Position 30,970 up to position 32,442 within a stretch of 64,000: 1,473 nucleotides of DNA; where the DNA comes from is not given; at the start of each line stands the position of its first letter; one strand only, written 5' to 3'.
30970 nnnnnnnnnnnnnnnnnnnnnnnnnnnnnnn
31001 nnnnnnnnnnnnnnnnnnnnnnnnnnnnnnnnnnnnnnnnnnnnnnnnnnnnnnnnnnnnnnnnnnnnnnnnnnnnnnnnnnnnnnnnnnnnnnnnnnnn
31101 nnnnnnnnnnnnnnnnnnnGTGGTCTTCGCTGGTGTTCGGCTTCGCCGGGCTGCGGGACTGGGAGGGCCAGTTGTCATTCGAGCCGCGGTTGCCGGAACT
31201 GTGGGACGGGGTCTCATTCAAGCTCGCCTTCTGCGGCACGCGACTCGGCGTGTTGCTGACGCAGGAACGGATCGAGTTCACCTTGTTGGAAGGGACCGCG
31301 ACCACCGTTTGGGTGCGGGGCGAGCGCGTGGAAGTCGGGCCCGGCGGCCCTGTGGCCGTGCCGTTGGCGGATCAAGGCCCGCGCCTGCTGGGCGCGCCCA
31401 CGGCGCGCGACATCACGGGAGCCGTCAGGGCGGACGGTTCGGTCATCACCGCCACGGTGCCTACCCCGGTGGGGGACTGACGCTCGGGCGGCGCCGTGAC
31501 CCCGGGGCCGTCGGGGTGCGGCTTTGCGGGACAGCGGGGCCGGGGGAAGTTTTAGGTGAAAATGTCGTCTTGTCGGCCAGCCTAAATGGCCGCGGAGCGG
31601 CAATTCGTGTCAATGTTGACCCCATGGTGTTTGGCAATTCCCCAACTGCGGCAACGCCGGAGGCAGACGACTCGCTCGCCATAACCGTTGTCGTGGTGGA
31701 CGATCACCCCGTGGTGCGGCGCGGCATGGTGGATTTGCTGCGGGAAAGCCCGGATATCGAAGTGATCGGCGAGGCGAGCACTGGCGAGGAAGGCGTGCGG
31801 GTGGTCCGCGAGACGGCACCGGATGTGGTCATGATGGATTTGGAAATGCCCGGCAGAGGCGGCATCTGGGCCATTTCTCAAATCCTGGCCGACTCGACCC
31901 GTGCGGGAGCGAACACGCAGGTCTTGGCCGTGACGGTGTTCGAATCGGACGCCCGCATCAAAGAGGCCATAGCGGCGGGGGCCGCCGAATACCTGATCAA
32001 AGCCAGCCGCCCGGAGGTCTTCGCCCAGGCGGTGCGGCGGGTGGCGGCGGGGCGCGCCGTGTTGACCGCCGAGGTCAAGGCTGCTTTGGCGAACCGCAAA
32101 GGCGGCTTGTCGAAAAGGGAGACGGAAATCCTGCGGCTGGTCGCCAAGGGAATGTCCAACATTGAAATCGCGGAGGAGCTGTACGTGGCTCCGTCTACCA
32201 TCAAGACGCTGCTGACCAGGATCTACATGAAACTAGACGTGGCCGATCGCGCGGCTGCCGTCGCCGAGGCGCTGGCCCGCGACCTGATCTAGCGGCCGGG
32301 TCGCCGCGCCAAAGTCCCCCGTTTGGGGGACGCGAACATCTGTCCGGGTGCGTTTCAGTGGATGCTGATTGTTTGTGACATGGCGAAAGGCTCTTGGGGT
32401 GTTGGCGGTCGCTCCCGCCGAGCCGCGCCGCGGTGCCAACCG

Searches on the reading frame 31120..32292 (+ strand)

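Call 46: search_protein_families(library=pfam, proteins=[window:31120-32292:+], max_evalue=0.0001)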
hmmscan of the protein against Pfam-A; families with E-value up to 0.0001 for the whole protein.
window:31120-32292:+ (390 aa): 4 families
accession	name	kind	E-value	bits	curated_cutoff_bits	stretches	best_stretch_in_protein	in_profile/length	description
PF00072.30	Response_reg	-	5.3e-22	78.5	30.2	1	190-305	1-110/111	Response regulator receiver domain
PF00196.25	GerE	-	3.6e-16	59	23.5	1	330-382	3-55/57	Bacterial regulatory proteins, luxR family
PF08281.18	Sigma70_r4_2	-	4.1e-05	23.6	25.7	1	329-372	10-54/54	Sigma-70, region 4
PF13936.12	HTH_38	-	5.4e-05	23.3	27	0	336-367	12-43/44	Helix-turn-helix domain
